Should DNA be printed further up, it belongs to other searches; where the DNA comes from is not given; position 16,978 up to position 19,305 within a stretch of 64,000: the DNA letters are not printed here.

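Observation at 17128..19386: HTH-SF2 helicase fusion plus coupled 75-aa Cys/His protein: candidate undescribed two-gene defence system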

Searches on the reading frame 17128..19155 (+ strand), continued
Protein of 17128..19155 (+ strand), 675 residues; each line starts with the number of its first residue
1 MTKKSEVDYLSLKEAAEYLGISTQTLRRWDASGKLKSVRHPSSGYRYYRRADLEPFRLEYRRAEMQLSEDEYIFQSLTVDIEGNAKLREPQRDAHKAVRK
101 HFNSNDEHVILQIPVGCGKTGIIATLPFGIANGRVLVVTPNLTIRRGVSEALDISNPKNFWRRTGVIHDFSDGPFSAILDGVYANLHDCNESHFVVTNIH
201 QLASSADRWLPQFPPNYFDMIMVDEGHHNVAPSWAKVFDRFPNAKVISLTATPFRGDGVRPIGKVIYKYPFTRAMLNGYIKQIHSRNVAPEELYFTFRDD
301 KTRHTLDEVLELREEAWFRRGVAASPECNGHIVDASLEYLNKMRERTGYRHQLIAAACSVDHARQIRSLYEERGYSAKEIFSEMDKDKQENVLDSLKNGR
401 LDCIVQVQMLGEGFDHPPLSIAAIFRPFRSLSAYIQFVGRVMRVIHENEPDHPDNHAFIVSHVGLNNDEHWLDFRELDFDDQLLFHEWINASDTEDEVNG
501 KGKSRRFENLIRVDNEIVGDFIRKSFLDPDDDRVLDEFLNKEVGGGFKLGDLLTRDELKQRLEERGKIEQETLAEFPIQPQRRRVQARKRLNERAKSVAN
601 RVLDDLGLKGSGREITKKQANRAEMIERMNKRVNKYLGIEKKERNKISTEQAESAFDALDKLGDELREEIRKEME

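Call 11: find_related_loci(query=window:17128-19155:+, collection=genome_contigs, flank=8000)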
Query window:17128-19155:+ (675 aa) in genome_contigs; peptide patterns used: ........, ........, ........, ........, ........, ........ (x = any residue, [..] = any of these).
38 stretches matched a pattern; 14 encode a relative of the query (tblastn E <= 1e-3); 14 distinct loci.
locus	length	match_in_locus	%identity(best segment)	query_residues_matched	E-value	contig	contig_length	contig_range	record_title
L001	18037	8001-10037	67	1-671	0e+0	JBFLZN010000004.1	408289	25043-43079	MAG: Pseudomonadota bacterium isolate MAG112 MAG112_4, whole genome shotgun sequence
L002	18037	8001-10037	67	1-671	0e+0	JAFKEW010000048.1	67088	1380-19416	MAG: Alphaproteobacteria bacterium isolate SCN18_26_2_15_R1_B_62_24 SCN18_26_2_15_R1_B_scaffold_501, whole genome shotgu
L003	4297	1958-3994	67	1-671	0e+0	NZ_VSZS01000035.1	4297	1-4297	Mesorhizobium microcysteis strain MaA-C15 127, whole genome shotgun sequence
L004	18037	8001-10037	67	1-671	0e+0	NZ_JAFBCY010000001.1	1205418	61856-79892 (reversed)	Methylopila capsulata strain DSM 6130 Ga0453999_01, whole genome shotgun sequence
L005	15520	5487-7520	67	1-670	0e+0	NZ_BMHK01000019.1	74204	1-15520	Novosphingobium endophyticum strain CGMCC 1.15095 sequence019, whole genome shotgun sequence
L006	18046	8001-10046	66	1-674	0e+0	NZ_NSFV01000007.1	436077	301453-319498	Mesorhizobium sp. WSM4311 contig_7, whole genome shotgun sequence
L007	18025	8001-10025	66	8-674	0e+0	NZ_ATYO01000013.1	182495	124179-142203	Mesorhizobium sp. WSM3224 YU3DRAFT_scaffold_12.13_C, whole genome shotgun sequence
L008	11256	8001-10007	65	8-675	0e+0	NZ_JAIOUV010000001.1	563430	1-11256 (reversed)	Marinicella meishanensis strain NBU2979 Scaffold1_1, whole genome shotgun sequence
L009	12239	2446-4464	67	8-672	0e+0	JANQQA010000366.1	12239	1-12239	MAG: Bythopirellula sp. isolate IP29b_bin.185 k99_2463343, whole genome shotgun sequence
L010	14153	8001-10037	66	1-671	0e+0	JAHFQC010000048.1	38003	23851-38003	MAG: Alphaproteobacteria bacterium isolate nzgw541 NODE_379_length_38004_cov_3.640630, whole genome shotgun sequence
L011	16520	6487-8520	68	1-671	0e+0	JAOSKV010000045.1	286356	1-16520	MAG: Xanthobacteraceae bacterium isolate FR_38 FR-Xanthobacteraceae-1_s6, whole genome shotgun sequence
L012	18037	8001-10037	67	1-671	0e+0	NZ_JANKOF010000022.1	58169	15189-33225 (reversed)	Nitratireductor sp. ZSWI3 ZSWI3.00022, whole genome shotgun sequence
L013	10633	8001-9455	66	194-671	0e+0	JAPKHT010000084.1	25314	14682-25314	MAG: Verrucomicrobiia bacterium isolate PDA_C_MAG.85 MAG.85_84, whole genome shotgun sequence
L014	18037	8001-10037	67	1-671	0e+0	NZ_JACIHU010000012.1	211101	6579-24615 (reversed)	Rhizobium etli strain SEMIA 471 Ga0394333_12, whole genome shotgun sequence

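Call 13: find_encoding_contigs(protein=P0056, flank=10000, max_places=6)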
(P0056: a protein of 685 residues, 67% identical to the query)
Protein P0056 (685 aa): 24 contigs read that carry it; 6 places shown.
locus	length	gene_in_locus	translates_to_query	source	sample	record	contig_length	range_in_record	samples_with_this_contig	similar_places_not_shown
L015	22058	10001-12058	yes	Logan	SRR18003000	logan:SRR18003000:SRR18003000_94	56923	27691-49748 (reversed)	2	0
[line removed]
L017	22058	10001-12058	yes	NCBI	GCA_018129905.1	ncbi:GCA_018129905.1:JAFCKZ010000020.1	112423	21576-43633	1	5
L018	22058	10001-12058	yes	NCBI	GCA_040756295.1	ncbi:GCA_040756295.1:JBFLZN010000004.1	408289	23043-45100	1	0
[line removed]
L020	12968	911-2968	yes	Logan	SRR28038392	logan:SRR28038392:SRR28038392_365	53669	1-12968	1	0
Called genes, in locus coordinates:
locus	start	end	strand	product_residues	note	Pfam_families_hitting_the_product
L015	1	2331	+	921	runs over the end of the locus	PF00176:SNF2-rel_dom, PF00270:DEAD, PF04851:ResIII (weak), PF00271:Helicase_C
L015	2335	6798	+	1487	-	PF02384:N6_Mtase (weak), PF20473:MmeI_Mtase (weak), PF07669:Eco57I (weak)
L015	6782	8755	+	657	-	-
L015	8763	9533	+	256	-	PF13391:HNH_2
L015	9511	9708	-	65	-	-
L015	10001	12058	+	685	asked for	PF00376:MerR, PF12728:HTH_17, PF13411:MerR_1, PF04851:ResIII, PF00271:Helicase_C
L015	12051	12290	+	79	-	-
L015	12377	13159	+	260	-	PF08878:HamA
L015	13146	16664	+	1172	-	PF00270:DEAD, PF04851:ResIII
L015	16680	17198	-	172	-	-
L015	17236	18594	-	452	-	PF13356:Arm-DNA-bind_3, PF22022:Phage_int_M (faint), PF00589:Phage_integrase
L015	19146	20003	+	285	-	PF12183:NotI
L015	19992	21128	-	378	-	PF00145:DNA_methylase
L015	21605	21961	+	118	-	PF07366:SnoaL (weak), PF20409:SnoaL_5, PF12680:SnoaL_2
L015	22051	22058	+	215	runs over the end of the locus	PF03548:LolA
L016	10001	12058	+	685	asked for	PF00376:MerR, PF12728:HTH_17, PF13411:MerR_1, PF04851:ResIII, PF00271:Helicase_C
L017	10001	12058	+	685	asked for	PF00376:MerR, PF12728:HTH_17, PF13411:MerR_1, PF04851:ResIII, PF00271:Helicase_C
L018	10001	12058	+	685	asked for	PF00376:MerR, PF12728:HTH_17, PF13411:MerR_1, PF04851:ResIII, PF00271:Helicase_C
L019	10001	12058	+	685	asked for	PF00376:MerR, PF12728:HTH_17, PF13411:MerR_1, PF04851:ResIII, PF00271:Helicase_C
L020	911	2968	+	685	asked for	PF00376:MerR, PF12728:HTH_17, PF13411:MerR_1, PF04851:ResIII, PF00271:Helicase_C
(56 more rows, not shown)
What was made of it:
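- Mobility: the same Bradyrhizobium-type island with an integrase has four different right flanks (call 13).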

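Call 14: find_encoding_contigs(protein=P0014, flank=10000, max_places=3)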
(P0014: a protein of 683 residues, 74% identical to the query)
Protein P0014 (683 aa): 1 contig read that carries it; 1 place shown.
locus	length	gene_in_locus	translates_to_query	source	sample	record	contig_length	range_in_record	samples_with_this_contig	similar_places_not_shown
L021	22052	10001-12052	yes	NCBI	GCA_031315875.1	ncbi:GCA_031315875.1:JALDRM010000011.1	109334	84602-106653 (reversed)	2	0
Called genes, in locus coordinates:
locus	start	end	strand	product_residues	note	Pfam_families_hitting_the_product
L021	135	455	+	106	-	PF21849:DUF6908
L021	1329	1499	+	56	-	PF09954:DUF2188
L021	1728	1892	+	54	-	PF13271:DUF4062 (weak)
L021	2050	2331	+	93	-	-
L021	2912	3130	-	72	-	PF00589:Phage_integrase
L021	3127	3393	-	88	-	PF00589:Phage_integrase (weak)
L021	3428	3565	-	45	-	-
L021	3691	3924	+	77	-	PF01527:HTH_Tnp_1 (weak)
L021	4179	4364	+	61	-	-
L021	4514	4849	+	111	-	PF00665:rve (weak)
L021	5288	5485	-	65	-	-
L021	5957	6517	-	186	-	-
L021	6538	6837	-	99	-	-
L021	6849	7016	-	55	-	-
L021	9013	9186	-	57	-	-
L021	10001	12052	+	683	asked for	PF00376:MerR, PF12728:HTH_17, PF13411:MerR_1, PF04851:ResIII, PF00270:DEAD (faint), PF00271:Helicase_C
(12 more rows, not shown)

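Call 16: search_protein_families(library=ncbifam, proteins=[window:17128-19155:+], max_evalue=0.1)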
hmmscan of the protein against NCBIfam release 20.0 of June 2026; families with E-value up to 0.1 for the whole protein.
window:17128-19155:+ (675 aa): 21 families
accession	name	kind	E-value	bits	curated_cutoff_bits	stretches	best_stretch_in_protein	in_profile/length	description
NF053632.1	heli_RadD_YejH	equivalog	1.9e-21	76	720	2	341-447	241-345/573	DNA repair helicase RadD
NF046051.1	restrict_EcoAI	equivalog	1.8e-10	39.9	550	1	205-448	262-518/768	EcoAI/FtnUII family type I restriction enzme subunit R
TIGR00631.1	uvrb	equivalog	4.2e-09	35.2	750.1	1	340-446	433-544/658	excinuclease ABC subunit UvrB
NF003673.1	PRK05298.1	equivalog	1.4e-08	33.6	743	1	340-445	433-543/653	excinuclease ABC subunit UvrB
TIGR04095.1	dnd_restrict_1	equivalog_domain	2.2e-07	30.2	600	1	367-445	306-384/451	DNA phosphorothioation system restriction enzyme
TIGR01764.1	excise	domain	8.2e-07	29.3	28.8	1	9-40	1-32/49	excisionase family DNA-binding protein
NF033787.1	HTH_BldC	subfamily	9.6e-05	22.2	77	1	10-53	3-45/49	BldC family transcriptional regulator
NF008521.0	PRK11448.1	equivalog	9.9e-05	20.5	729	0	233-280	575-620/1123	type I restriction-modification system endonuclease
NF033518.0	transpos_IS607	equivalog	0.00016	21.2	110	1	13-54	1-41/187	IS607 family transposase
NF053631.1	RNA_helic_CshA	equivalog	0.00069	18.6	646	1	370-443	257-330/434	degradosome RNA helicase CshA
NF008642.0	PRK11634.1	equivalog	0.0021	16.5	989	1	370-443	265-338/628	DEAD/DEAH family ATP-dependent RNA helicase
NF041849.1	trans_regNmlR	equivalog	0.003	17.6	175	1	11-56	2-47/117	stress response transcriptional regulator NmlR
NF046055.1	restr_BPTD_3080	equivalog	0.0047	14.9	800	0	378-443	550-616/970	BPTD_3080 family restriction endonuclease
TIGR02043.1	ZntR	equivalog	0.0056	16.8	167.95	1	13-83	5-74/131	Zn(2+)-responsive transcriptional regulator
TIGR03453.1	partition_RepA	equivalog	0.008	15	348.45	1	9-61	33-85/387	plasmid partitioning protein RepA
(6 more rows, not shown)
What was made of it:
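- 17152..17298 (+): N-terminal MerR/excisionase/BldC-type HTH (aa 9-57). NCBIfam 'excise' scores 29.3 against a cut-off of 28.8, and HTH_BldC gives 9.6e-5 (call 16).
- On Excisionase/MerR-type HTH (TIGR01764, PF00376, PF12728): 'excise' 29.3 against 28.8 (call 16).
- The NCBIfam RadD equivalog scores 76 bits against a cut-off of 720 (call 16).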

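Call 17: search_solved_structures(query=window:17128-19155:+, max_evalue=0.001)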
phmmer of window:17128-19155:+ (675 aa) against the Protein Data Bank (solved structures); distinct sequences matched with E-value up to 0.001: 12.
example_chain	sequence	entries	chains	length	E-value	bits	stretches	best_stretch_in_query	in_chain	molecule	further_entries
7clg_A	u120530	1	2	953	4.1e-11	45.6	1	191-259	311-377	Putative helicase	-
6jde_B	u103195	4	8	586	1.3e-10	43.9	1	331-444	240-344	Putative DNA repair helicase RadD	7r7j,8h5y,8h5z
6p4f_A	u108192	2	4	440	2.1e-07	33.3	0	381-444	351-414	DNA-dependent ATPase XPBII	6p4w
1c4o_A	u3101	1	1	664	2.4e-07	33.1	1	337-443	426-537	DNA NUCLEOTIDE EXCISION REPAIR ENZYME UVRB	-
1d2m_A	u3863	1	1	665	2.4e-07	33.1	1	337-443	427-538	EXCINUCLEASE ABC SUBUNIT B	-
5tnu_A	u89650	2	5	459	2.5e-07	33.1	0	381-444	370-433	DNA-dependent ATPase XPBII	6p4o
3h1t_A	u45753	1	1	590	7.7e-07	31.5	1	209-443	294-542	Type I site-specific restriction-modification system, R (Restriction) subunit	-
6p66_A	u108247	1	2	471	1.9e-06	30.2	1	382-444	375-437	DNA repair protein RAD25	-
2fwr_A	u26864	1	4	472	1.9e-06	30.2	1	382-444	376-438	DNA repair protein RAD25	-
2fzl_A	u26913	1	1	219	7.2e-05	24.9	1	383-444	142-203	DNA repair protein RAD25, XPB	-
4j2n_A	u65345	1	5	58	0.0008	21.5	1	11-41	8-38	Gp37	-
5gi4_A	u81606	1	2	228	0.001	21.2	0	365-443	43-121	ATP-dependent RNA helicase DeaD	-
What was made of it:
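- Closest known: Type III R-M Res subunits and type IV SauUSI-like enzymes. Same: SauUSI-like 7clg is a top PDB sequence hit, for aa 191-259 only (call 17).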

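Call 18: search_protein_families(library=phrogs, proteins=[window:17128-19155:+], max_evalue=0.01)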
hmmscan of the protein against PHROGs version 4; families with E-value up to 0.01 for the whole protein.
window:17128-19155:+ (675 aa): 17 families
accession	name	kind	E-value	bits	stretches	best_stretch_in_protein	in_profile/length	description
phrog_16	-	DNA, RNA and nucleotide metabolism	1.8e-60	206.2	1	71-648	257-748/986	DNA helicase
phrog_66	-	integration and excision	3.3e-08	34.6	1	5-63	89-146/412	excisionase and transcriptional regulator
phrog_6620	-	integration and excision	1.4e-07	32.3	1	10-57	2-49/201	transposase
phrog_11671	-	unknown function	1.3e-06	29.6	1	9-57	7-55/146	-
phrog_16694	-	unknown function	5.5e-06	25.6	0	212-280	395-480/1010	-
phrog_20793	-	unknown function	2.3e-05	25.4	1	11-54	9-52/86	-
phrog_2907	-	integration and excision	3.9e-05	25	1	9-49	6-47/117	excisionase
phrog_2474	-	transcription regulation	4.2e-05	24.5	1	8-57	47-96/118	MerR-like transcriptional regulator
phrog_2488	-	DNA, RNA and nucleotide metabolism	5.2e-05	23.2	0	77-125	9-57/579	DNA helicase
phrog_1729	-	unknown function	5.4e-05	24.3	1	13-53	96-134/142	-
phrog_597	-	DNA, RNA and nucleotide metabolism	0.00011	23.3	1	2-35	105-139/200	DNA binding protein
phrog_10458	-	unknown function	0.001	20.3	0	3-56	33-86/91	-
phrog_32711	-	unknown function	0.0012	17.8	1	220-281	220-282/956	-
phrog_27849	-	unknown function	0.0018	17.5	1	253-445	350-546/664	-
phrog_9690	-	DNA, RNA and nucleotide metabolism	0.0034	17.5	0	359-446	168-258/306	DNA helicase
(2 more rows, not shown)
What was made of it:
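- The helicase matches phrog_16, a family of phage 'DNA helicase' proteins, at 1.8e-60 (call 18).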

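Call 26: search_dna_similar(query=window:17128-19155:+, collection=phages, mode=protein, max_rows=15)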
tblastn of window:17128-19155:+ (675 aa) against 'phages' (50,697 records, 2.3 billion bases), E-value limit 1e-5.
Records with a match: 1237; places in all: 1237; records where one place covers at least 80% of the query: 2.
Best place of each record, by identity: <60% 1237.
By first word of the organism name: Mycobacterium 403; Streptococcus 262; Vibrio 82; Escherichia 63; Salmonella 50; Xanthomonas 39; Lactobacillus 33; Rhizobium 18; Bacteriophage 17; Bacillus 17; and 65 more.
By host as written in the record: Mycobacterium smegmatis mc2 155 297; - 103; Streptococcus thermophilus 102; Mycobacterium smegmatis mc#155 61; Escherichia coli 26; Vibrio lentus 18; Xanthomonas oryzae pv. oryzae 14; Salmonella enterica subsp. enterica serovar Enteritidis PT1 14; and 321 more.
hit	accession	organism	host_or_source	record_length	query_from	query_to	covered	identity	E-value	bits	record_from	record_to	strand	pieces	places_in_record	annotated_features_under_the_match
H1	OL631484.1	Escherichia phage ECML-606-1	Escherichia coli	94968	86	659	85%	24.2%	9e-12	75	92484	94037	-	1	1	hypothetical protein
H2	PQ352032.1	Enterobacter phage phiT5282EW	Enterobacter sp.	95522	86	659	85%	24.2%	2e-11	74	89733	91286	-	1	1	hypothetical protein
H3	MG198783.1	Gordonia phage Mahdia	Gordonia terrae 3612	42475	86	552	69%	24.6%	4e-16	89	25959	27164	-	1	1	DNA helicase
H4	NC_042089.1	Gordonia phage Mahdia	Gordonia terrae 3612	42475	86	552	69%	24.6%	4e-16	89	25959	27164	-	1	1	DNA helicase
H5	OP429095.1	Nocardia phage NS-I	Nocardia seriolae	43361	86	552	69%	24.0%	2e-15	86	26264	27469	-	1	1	DNA helicase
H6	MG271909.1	Synechococcus phage S-LBS1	Synechococcus sp. TCC793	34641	87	480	58%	26.6%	2e-24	115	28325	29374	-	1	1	superfamily II DNA or RNA helicase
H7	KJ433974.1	Mycobacterium phage Hosp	-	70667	86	484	59%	25.9%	6e-12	76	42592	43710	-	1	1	type III restriction helicase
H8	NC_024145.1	Mycobacterium phage Hosp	-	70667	86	484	59%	25.9%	6e-12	76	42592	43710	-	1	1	DNA helicase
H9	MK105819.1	Synechococcus phage S-H1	Synechococcus sp. WH 7803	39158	86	464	56%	26.4%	2e-24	115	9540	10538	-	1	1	hypothetical protein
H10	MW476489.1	Lactobacillus phage vB_Lga_AB1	Lactobacillus gasseri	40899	48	464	62%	24.0%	6e-19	98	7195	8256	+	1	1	DEAD/DEAH box helicase | hypothetical protein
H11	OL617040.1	Flyfo podovirus Tbat2_2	Pteropus tonganus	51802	87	464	56%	26.1%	1e-16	91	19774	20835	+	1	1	putative helicase DEXDc superfamily protein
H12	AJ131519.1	Lactobacillus phage phiadh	Lactobacillus gasseri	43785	48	464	62%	23.5%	4e-17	92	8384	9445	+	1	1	putative DEAH-family helicase | hypothetical protein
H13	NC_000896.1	Lactobacillus phage phiadh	Lactobacillus gasseri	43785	48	464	62%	23.5%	4e-17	92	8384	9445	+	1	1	DNA helicase | HNH endonuclease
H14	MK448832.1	Streptococcus phage Javan85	Streptococcus azizii 13-1151-1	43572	82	449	55%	26.4%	3e-22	108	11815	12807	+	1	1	DNA helicase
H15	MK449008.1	Streptococcus phage Javan84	Streptococcus azizii 1206367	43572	82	449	55%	26.4%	3e-22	108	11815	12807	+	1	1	DNA helicase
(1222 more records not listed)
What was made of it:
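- Tried and rejected: The best match in 50,697 phage records is at most 27% identical (call 26).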

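Call 27: search_dna_similar(query=window:17128-19155:+, collection=plasmids, mode=protein, max_rows=20)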
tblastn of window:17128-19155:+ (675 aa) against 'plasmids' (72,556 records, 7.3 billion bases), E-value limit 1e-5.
Records with a match: 297; places in all: 325; records where one place covers at least 80% of the query: 40.
Best place of each record, by identity: 60-80% 4; <60% 293.
By first word of the organism name: Pseudomonas 30; Klebsiella 19; Escherichia 12; Nostoc 12; Rhizobium 10; Salmonella 9; Streptomyces 9; Halobacterium 7; Acinetobacter 6; Bacillus 6; and 98 more.
By predicted mobility (MOB-suite, as given by PLSDB): non-mobilizable 171; conjugative 70; mobilizable 56.
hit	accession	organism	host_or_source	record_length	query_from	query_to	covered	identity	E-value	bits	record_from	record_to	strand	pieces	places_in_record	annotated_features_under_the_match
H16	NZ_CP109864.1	Paracoccus aminovorans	bacteria,human fecal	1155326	1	671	99%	66.4%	0e+0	974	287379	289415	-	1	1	record has no annotation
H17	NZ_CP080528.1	Mesorhizobium sp. AR07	Oxytropis sp.,Cell culture,root nodule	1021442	1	674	100%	65.5%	0e+0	966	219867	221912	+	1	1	record has no annotation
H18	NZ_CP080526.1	Mesorhizobium sp. AR07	Oxytropis sp.,Cell culture,root nodule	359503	1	674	100%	65.5%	0e+0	963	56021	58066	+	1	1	DEAD/DEAH box helicase family protein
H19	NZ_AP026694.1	Rhodococcus qingshengii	cruid oil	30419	5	675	99%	58.2%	0e+0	817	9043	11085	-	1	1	DEAD/DEAH box helicase family protein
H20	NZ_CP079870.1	Mycobacterium sp. SMC-4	Homo sapiens,sputum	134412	8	674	99%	58.4%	0e+0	806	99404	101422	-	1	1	DEAD/DEAH box helicase family protein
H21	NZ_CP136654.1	Rhodococcus qingshengii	cell culture,soil from Antarctica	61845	8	675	99%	58.3%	0e+0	810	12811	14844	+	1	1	DEAD/DEAH box helicase family protein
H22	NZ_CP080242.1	Polymorphobacter sp. PAMC 29334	Megaspora,lichen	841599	8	471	69%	75.4%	0e+0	771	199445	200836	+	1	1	DEAD/DEAH box helicase family protein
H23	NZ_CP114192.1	Aminobacter sp. NyZ550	-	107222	9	672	98%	42.6%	2e-163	528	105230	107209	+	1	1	none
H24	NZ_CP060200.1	Aminobacter sp. MDW-2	cell culture,soil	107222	9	672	98%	42.6%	3e-163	527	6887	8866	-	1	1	DEAD/DEAH box helicase family protein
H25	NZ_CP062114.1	Aminobacter sp. SR38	bacterial pure culture,soil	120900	9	672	98%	42.6%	3e-163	527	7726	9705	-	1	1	DEAD/DEAH box helicase family protein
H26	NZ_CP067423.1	Skermanella sp. TT6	Homo sapiens,single cell,skin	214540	9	672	98%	42.6%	3e-163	527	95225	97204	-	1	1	DEAD/DEAH box helicase family protein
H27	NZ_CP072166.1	Rhizobium sp. B21/90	Himalayan blackberry,cell culture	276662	6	672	99%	41.9%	5e-161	520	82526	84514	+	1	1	DEAD/DEAH box helicase family protein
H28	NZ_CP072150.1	Rhizobium sp. K1/93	Himalayan blackberry,cell culture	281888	6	672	99%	41.8%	8e-160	517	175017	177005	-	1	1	DEAD/DEAH box helicase family protein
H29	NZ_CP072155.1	Rhizobium sp. K15/93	Himalayan blackberry,cell culture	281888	6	672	99%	41.8%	8e-160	517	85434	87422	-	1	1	DEAD/DEAH box helicase family protein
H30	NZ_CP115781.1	Paracoccus aerodenitrificans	cell culture,sediment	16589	8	666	98%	41.3%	3e-152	495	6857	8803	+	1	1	DEAD/DEAH box helicase family protein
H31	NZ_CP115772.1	Paracoccus sediminicola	cell culture,sediment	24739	55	671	91%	34.5%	1e-100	345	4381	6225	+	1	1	DEAD/DEAH box helicase family protein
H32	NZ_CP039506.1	Salmonella enterica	Homo sapiens,Stools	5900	80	669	87%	34.8%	8e-102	348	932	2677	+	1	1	DEAD/DEAH box helicase family protein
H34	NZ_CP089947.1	Erwinia tracheiphila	Cucumis sativus,cell culture,Infected ...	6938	80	669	87%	34.8%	1e-101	348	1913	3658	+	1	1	DEAD/DEAH box helicase family protein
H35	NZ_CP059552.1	Acinetobacter seifertii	Brewery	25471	74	666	88%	34.6%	9e-97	334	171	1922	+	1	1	DEAD/DEAH box helicase family protein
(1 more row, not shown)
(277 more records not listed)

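Call 28: get_annotated_region(hit=H19, flank=5000)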
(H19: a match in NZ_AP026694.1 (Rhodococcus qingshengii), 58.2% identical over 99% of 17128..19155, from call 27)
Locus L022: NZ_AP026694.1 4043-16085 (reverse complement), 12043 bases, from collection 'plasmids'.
description: Rhodococcus qingshengii strain N9T-4 plasmid pN9T4-3, complete sequence
organism: Rhodococcus qingshengii (NCBI taxid 334542)
taxonomy: Bacteria; Actinomycetota; Actinomycetes; Mycobacteriales; Nocardiaceae; Rhodococcus; Rhodococcus qingshengii
host: -; source: cruid oil; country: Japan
typing (MOB-suite, as given by PLSDB): non-mobilizable; replicon rep_cluster_1626
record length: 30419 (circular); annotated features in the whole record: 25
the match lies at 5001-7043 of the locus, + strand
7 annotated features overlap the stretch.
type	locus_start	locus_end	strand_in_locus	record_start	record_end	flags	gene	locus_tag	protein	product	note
CDS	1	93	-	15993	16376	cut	-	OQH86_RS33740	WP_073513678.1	hypothetical protein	-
CDS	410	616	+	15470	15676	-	-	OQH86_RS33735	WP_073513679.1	hypothetical protein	-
CDS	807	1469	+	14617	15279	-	-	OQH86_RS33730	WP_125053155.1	GNAT family N-acyltransferase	-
CDS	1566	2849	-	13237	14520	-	-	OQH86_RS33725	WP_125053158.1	IS256 family transposase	-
CDS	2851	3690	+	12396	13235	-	-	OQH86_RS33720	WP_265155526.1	ThiF family adenylyltransferase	-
CDS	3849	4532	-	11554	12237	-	-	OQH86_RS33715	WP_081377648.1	recombinase family protein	GO:0006310 - DNA recombination [Evidence IEA]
CDS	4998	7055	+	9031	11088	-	-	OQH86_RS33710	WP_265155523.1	DEAD/DEAH box helicase family protein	-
